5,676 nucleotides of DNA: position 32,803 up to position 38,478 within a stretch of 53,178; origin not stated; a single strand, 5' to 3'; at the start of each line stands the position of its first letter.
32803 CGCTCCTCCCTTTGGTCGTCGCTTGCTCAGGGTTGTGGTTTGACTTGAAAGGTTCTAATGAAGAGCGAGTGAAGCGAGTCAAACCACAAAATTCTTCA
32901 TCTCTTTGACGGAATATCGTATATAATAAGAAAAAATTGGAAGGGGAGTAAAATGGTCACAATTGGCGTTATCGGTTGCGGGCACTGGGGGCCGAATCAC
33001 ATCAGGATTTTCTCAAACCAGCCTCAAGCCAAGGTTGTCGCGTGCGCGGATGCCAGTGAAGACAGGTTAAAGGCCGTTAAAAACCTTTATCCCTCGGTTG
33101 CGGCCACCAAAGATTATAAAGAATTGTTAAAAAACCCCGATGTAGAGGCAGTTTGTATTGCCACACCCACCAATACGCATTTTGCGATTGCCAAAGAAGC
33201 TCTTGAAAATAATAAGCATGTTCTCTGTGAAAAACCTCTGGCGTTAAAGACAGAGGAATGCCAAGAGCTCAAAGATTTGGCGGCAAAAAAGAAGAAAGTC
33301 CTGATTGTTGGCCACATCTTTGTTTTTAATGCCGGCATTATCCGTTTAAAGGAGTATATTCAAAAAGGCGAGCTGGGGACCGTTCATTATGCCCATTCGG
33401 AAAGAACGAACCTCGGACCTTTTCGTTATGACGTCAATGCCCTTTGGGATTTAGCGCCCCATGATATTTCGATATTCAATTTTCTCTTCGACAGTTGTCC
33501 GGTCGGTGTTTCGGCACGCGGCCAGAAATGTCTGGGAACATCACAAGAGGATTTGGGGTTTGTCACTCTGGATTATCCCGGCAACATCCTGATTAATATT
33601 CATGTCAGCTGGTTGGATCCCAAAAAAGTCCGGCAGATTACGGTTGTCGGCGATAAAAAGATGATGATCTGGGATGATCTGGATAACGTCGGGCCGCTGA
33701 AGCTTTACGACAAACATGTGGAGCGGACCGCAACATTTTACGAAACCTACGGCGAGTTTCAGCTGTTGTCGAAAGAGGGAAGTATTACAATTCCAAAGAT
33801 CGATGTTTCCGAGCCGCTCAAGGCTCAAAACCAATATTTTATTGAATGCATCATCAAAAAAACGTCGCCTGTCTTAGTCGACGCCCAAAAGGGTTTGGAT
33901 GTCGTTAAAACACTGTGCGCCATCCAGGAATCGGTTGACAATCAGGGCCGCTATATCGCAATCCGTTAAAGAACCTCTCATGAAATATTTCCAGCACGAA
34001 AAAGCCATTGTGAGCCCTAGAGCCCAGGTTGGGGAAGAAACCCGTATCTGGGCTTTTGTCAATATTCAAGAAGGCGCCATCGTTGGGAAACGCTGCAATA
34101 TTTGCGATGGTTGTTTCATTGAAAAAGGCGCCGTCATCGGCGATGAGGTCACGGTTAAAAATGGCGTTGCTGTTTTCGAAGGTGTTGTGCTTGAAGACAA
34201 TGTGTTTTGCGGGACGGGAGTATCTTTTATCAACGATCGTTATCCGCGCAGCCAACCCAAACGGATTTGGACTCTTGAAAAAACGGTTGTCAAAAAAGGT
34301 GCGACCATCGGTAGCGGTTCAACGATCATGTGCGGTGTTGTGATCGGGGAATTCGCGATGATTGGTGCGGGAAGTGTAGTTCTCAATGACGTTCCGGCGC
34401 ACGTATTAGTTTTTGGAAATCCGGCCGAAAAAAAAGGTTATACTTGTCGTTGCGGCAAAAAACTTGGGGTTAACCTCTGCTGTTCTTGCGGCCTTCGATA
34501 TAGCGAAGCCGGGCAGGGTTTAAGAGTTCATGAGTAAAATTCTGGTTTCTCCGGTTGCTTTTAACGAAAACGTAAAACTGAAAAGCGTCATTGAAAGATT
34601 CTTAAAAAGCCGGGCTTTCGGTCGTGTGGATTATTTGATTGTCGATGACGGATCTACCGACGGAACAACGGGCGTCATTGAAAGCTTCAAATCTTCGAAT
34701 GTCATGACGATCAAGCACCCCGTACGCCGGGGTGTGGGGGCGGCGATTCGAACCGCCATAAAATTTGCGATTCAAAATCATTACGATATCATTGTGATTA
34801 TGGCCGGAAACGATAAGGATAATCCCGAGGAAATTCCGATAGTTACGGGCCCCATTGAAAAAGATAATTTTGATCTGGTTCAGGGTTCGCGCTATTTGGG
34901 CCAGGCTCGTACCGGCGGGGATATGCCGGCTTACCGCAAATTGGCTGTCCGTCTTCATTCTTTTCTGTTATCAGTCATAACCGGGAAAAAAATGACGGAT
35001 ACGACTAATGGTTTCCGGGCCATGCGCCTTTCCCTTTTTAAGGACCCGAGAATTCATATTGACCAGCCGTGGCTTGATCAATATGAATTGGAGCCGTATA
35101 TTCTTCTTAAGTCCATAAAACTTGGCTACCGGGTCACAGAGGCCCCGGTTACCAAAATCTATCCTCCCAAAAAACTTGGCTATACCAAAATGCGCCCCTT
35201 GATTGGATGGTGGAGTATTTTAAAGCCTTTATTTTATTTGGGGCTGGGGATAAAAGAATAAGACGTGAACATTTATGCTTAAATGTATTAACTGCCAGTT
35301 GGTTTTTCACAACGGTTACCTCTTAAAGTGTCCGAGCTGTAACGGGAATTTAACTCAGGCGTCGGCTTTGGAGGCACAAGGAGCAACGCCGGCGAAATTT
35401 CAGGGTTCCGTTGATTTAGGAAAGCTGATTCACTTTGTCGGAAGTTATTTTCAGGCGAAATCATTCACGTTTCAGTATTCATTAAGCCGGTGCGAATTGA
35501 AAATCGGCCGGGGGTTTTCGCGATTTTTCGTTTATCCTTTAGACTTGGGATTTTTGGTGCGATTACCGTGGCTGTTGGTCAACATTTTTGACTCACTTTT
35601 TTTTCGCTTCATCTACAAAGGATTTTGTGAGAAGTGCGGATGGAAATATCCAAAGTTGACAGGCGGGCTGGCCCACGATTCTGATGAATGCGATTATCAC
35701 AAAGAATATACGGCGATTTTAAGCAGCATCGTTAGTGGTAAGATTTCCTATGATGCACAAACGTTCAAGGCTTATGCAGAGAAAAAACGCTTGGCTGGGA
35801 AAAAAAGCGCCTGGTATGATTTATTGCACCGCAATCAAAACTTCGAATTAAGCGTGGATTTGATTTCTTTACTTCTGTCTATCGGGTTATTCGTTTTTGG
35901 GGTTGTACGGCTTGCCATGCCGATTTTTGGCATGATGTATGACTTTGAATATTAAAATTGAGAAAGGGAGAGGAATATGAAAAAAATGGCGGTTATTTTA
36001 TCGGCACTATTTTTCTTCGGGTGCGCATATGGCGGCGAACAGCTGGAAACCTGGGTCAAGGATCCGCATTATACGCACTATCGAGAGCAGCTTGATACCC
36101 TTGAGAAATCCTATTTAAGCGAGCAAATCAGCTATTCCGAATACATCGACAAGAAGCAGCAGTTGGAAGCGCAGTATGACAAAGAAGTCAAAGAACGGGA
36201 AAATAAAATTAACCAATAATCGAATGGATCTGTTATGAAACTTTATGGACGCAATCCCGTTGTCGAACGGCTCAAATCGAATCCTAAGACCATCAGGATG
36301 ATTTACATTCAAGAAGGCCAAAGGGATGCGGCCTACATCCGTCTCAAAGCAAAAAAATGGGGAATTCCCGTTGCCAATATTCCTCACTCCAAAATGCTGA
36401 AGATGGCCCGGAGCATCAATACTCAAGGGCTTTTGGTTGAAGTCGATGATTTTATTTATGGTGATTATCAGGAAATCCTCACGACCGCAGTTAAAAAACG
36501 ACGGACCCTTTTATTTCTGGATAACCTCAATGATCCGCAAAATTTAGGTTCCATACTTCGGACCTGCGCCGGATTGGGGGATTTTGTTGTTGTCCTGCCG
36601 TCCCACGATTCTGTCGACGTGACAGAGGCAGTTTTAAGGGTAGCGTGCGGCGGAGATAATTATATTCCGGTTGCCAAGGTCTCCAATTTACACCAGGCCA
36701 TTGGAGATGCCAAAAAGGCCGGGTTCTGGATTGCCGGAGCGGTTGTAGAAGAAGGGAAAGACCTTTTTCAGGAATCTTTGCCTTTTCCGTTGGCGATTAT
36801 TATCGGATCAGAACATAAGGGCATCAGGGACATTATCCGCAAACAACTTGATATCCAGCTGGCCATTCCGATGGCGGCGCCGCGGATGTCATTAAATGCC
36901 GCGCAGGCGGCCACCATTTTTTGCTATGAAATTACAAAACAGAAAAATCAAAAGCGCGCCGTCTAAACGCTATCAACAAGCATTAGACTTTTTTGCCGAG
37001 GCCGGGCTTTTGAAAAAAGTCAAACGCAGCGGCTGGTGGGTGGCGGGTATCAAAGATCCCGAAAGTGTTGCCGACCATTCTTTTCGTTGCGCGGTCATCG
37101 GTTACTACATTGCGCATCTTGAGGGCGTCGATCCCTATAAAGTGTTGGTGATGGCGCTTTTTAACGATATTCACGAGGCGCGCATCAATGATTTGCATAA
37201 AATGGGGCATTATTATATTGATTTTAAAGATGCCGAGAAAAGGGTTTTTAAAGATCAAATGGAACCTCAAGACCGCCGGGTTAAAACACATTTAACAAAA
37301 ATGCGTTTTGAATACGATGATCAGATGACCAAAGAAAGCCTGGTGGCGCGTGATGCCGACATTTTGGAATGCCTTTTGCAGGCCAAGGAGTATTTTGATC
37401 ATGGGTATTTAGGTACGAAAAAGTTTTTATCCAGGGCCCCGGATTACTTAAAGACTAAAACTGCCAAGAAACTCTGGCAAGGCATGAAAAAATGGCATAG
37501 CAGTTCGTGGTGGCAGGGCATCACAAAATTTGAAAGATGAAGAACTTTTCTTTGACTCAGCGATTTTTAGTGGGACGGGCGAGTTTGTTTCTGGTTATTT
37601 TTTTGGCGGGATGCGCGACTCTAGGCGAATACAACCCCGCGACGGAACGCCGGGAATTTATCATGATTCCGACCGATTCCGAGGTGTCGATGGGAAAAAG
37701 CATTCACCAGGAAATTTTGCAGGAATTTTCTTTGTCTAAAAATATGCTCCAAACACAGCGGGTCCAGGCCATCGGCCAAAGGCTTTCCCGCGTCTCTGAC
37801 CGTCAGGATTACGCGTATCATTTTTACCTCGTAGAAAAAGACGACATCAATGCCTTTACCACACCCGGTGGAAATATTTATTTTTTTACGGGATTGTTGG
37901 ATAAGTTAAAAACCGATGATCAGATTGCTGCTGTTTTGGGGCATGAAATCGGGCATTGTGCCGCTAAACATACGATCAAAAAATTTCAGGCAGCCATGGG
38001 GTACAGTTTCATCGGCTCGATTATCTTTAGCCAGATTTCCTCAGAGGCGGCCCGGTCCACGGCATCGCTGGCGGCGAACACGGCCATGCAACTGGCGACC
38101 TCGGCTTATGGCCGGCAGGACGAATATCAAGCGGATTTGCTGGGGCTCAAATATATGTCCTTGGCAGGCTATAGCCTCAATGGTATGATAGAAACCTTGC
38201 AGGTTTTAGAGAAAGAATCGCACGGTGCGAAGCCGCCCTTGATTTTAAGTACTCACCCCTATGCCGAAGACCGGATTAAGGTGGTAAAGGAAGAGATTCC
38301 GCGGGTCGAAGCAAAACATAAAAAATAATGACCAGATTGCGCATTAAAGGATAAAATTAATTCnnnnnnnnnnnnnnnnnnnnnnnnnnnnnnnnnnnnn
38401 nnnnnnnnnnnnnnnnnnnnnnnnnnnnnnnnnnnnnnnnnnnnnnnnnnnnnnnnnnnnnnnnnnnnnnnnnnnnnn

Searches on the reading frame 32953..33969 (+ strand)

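Call 13: search_protein_families(library=pfam, proteins=[window:32953-33969:+], max_evalue=0.001)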
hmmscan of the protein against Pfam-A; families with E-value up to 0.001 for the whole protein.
window:32953-33969:+ (338 aa): 4 families
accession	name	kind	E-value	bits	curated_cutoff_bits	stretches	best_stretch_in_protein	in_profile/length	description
PF01408.29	GFO_IDH_MocA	-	3.9e-33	115.1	24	1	3-121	2-120/120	Oxidoreductase family, NAD-binding Rossmann fold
PF22725.1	GFO_IDH_MocA_C3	-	2.4e-15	57.1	27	1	131-237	3-122/124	GFO/IDH/MocA C-terminal domain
PF02894.22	GFO_IDH_MocA_C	-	3.3e-12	47.1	22.9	1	133-335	1-216/218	Oxidoreductase family, C-terminal alpha/beta domain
PF03447.22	NAD_binding_3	-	9.4e-06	26.8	24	1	8-115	1-111/116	Homoserine dehydrogenase, NAD binding domain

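Call 65: search_protein_families(library=ncbifam, proteins=[window:32953-33969:+], max_evalue=0.00001)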
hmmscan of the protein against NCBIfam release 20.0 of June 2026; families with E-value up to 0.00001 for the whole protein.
window:32953-33969:+ (338 aa): 10 families
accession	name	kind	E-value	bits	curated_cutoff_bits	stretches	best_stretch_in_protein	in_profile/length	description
NF040723.1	UDP-GlcNAcDh_Arch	equivalog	1.2e-55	189.1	450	1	3-261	2-256/302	UDP-N-acetylglucosamine 3-dehydrogenase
TIGR04380.1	myo_inos_iolG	equivalog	1.1e-33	116.6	355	1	1-194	1-200/330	inositol 2-dehydrogenase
NF008607.0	PRK11579.1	subfamily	1e-24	87.2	330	1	2-166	5-176/346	oxidoreductase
NF052679.1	InsChiInosDhIolG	equivalog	5.4e-22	78.3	540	1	2-181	3-187/343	bifunctional inositol 2-dehydrogenase/D-chiro-inositol 1-dehydrogenase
NF052479.1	LevoglcsnDh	equivalog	3e-18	65.7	650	1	29-145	39-155/386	levoglucosan dehydrogenase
NF058561.1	BT_2158_fam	equivalog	3.7e-18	65.4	750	1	4-149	38-182/487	glycoside 3-dehydrogenase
NF041392.1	XylDh_Gfo6_Halo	equivalog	1.5e-17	63.4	350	1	2-152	17-171/350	D-xylose 1-dehydrogenase Gfo6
NF058563.1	BT_2159_fam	equivalog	1.9e-13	50.1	650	1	3-144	2-143/350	disaccharide 3-dehydrogenase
NF007574.0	PRK10206.1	equivalog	4.2e-13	49.1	352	1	43-146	45-148/345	oxidoreductase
NF009830.0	PRK13304.1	equivalog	2.9e-06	26.9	267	1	1-115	1-114/265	aspartate dehydrogenase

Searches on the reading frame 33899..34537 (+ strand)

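Call 13: search_protein_families(library=pfam, proteins=[window:33899-34537:+], max_evalue=0.001)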
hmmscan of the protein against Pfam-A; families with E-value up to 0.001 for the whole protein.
window:33899-34537:+ (212 aa): 3 families
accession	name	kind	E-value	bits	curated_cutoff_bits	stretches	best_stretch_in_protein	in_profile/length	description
PF00132.30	Hexapep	-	2.1e-16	59.3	27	2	129-162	2-35/36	Bacterial transferase hexapeptide (six repeats)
PF25084.1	LbH_EIF2B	-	7e-09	36.1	54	1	44-108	41-103/105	EIF2B subunit epsilon LbH domain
PF14602.12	Hexapep_2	-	1.7e-05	24.9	27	0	60-92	2-32/34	Hexapeptide repeat of succinyl-transferase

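Call 65: search_protein_families(library=ncbifam, proteins=[window:33899-34537:+], max_evalue=0.00001)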
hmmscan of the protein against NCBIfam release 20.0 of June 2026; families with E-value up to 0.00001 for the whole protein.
window:33899-34537:+ (212 aa): 41 families (the best 25 are shown)
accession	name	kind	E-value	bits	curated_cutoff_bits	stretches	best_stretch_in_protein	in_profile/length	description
TIGR03570.1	NeuD_NnaD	subfamily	1.4e-25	90.1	160.8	2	15-112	71-170/202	NeuD/PglB/VioB family sugar acetyltransferase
NF002060.0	PRK00892.1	subfamily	4.6e-17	62.2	207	1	27-108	99-180/345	UDP-3-O-(3-hydroxymyristoyl)glucosamine N-acyltransferase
TIGR01853.1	lipid_A_lpxD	equivalog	2.5e-16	59.5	242.5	1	32-107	95-170/325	UDP-3-O-(3-hydroxymyristoyl)glucosamine N-acyltransferase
NF050158.1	CarbAnhydGPos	equivalog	3.1e-15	56.3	250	1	125-177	84-138/172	gamma carbonic anhydrase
NF003657.0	PRK05289.1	equivalog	9.2e-14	51.2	226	2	131-181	145-195/264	acyl-ACP--UDP-N-acetylglucosamine O-acyltransferase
NF041874.1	EPS_EpsC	equivalog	7.5e-13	48.5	150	1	49-177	57-162/168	serine O-acetyltransferase EpsC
TIGR01172.1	cysE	equivalog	9e-13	48.6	210.65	1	44-176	52-161/162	serine O-acetyltransferase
NF010935.0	PRK14355.1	equivalog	1.7e-12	46.8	718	1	32-103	259-328/459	bifunctional UDP-N-acetylglucosamine diphosphorylase/glucosamine-1-phosphate N-acetyltransferase GlmU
TIGR03308.1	phn_thr-fam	hypoth_equivalog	7.4e-12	45.5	201.65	1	133-177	113-157/204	phosphonate metabolim protein, transferase hexapeptide repeat family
TIGR01173.1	glmU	equivalog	1.6e-11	43.7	366.85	1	128-178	391-441/452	bifunctional UDP-N-acetylglucosamine diphosphorylase/glucosamine-1-phosphate N-acetyltransferase GlmU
TIGR01852.1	lipid_A_lpxA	equivalog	3.2e-11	43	231.05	0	33-89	2-58/254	acyl-ACP--UDP-N-acetylglucosamine O-acyltransferase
NF010933.0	PRK14353.1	equivalog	9.1e-11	41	505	1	128-175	380-427/453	bifunctional UDP-N-acetylglucosamine diphosphorylase/glucosamine-1-phosphate N-acetyltransferase GlmU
NF007240.0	PRK09677.1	equivalog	1.1e-10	41.4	243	1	122-177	122-179/192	putative lipopolysaccharide biosynthesis O-acetyl transferase WbbJ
NF007797.0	PRK10502.1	subfamily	1.2e-10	41.3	192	1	129-179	126-176/183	WcaF family extracellular polysaccharide biosynthesis acetyltransferase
NF010937.0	PRK14357.1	equivalog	2.8e-10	39.7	658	1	127-174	382-429/448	bifunctional UDP-N-acetylglucosamine diphosphorylase/glucosamine-1-phosphate N-acetyltransferase GlmU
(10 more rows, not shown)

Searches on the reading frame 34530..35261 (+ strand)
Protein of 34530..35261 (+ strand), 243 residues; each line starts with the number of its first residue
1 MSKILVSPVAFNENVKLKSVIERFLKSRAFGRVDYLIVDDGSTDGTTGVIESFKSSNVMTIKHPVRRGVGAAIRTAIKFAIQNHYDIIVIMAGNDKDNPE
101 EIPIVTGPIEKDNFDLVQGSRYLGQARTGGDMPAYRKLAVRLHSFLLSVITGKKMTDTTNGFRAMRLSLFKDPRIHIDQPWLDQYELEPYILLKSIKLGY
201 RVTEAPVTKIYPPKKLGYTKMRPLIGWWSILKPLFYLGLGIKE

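Call 13: search_protein_families(library=pfam, proteins=[window:34530-35261:+], max_evalue=0.001)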
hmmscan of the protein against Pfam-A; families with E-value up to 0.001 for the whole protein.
window:34530-35261:+ (243 aa): 1 family
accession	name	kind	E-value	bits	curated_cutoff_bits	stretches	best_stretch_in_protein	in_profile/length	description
PF00535.33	Glycos_transf_2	-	2.3e-18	67.1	23.3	1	10-171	6-165/168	Glycosyl transferase family 2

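Call 65: search_protein_families(library=ncbifam, proteins=[window:34530-35261:+], max_evalue=0.00001)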
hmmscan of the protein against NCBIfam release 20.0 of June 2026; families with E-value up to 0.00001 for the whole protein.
window:34530-35261:+ (243 aa): 4 families
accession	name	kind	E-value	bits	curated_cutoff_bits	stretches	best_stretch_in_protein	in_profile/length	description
NF058614.1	PPMAGASynPpgS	equivalog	2.9e-16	59.6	370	1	10-212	8-199/226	polyprenyl-phospho-N-acetylgalactosaminyl synthase PpgS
NF041391.1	DPhHxTase_Halo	equivalog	3.6e-16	58.8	375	1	10-233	3-204/213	dolichyl-phosphate hexose transferase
TIGR04182.1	glyco_TIGR04182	equivalog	4.7e-14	52.5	325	1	10-235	8-215/293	S-layer glycoprotein N-glycosyltransferase AglJ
NF007986.1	PRK10714.1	equivalog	6.6e-09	35.2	529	1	6-168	11-167/316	undecaprenyl-phosphate 4-deoxy-4-formamido-L-arabinose transferase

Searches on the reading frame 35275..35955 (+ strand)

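Call 13: search_protein_families(library=pfam, proteins=[window:35275-35955:+], max_evalue=0.001)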
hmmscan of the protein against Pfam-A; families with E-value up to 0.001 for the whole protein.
window:35275-35955:+ (226 aa): 0 families

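Call 65: search_protein_families(library=ncbifam, proteins=[window:35275-35955:+], max_evalue=0.00001)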
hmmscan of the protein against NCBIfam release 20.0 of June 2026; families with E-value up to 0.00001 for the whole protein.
window:35275-35955:+ (226 aa): 0 families

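Call 68: search_protein_families(library=pfam, proteins=[window:35275-35955:+], max_evalue=0.1)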
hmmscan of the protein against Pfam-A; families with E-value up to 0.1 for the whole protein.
window:35275-35955:+ (226 aa): 1 family
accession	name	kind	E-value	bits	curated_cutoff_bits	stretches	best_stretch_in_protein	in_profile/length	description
PF16237.10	DUF4896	-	0.043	14.2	25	1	183-208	15-40/44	Domain of unknown function (DUF4896)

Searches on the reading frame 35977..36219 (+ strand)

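Call 68: search_protein_families(library=pfam, proteins=[window:35977-36219:+], max_evalue=0.1)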
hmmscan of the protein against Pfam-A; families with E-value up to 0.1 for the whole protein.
window:35977-36219:+ (80 aa): 2 families
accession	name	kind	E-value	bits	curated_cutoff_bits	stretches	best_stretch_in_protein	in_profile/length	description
PF03997.17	VPS28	-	0.027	14.7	24.5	1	38-73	10-45/188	VPS28 protein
PF05120.17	GvpG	-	0.028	15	30.6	1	36-68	34-66/67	Gas vesicle protein G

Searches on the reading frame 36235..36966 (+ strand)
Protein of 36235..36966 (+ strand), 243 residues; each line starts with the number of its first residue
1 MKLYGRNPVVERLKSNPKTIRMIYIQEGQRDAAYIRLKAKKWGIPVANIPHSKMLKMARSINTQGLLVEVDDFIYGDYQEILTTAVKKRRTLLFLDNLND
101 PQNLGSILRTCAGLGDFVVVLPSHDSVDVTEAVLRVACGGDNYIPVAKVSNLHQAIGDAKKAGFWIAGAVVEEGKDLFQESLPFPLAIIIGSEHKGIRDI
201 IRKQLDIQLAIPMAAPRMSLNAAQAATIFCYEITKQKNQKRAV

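Call 13: search_protein_families(library=pfam, proteins=[window:36235-36966:+], max_evalue=0.001)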
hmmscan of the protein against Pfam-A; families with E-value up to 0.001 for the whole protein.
window:36235-36966:+ (243 aa): 2 families
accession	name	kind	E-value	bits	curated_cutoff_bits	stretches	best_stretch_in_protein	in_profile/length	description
PF00588.24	SpoU_methylase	-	2.3e-31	109.2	29.7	1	92-231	3-142/142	SpoU rRNA Methylase family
PF08032.17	SpoU_sub_bind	-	1.6e-11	44.8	22.8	1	3-72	2-72/76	RNA 2'-O ribose methyltransferase substrate binding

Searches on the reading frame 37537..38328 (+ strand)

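Call 4: search_protein_families(library=pfam, proteins=[window:37537-38328:+], max_evalue=0.01)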
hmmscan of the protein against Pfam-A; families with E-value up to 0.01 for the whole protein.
window:37537-38328:+ (263 aa): 1 family
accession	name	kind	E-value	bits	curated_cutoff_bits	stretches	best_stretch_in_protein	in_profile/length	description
PF01435.24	Peptidase_M48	-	5.7e-38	131.1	20.3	1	72-253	3-185/186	Peptidase family M48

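Call 65: search_protein_families(library=ncbifam, proteins=[window:37537-38328:+], max_evalue=0.00001)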
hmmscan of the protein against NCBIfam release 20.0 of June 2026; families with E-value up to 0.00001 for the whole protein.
window:37537-38328:+ (263 aa): 3 families
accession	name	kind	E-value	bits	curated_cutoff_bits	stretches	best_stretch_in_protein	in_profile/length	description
NF052400.1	M48_BAM_BepA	equivalog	4.7e-35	121.3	570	1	44-249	41-252/483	beta-barrel assembly-enhancing protease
NF052399.1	M48_lipo_LoiP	exception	1.1e-22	80.7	365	1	70-254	65-244/247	metalloprotease LoiP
NF003965.0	PRK05457.1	equivalog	3.9e-06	26.5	245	0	100-228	101-244/285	protease HtpX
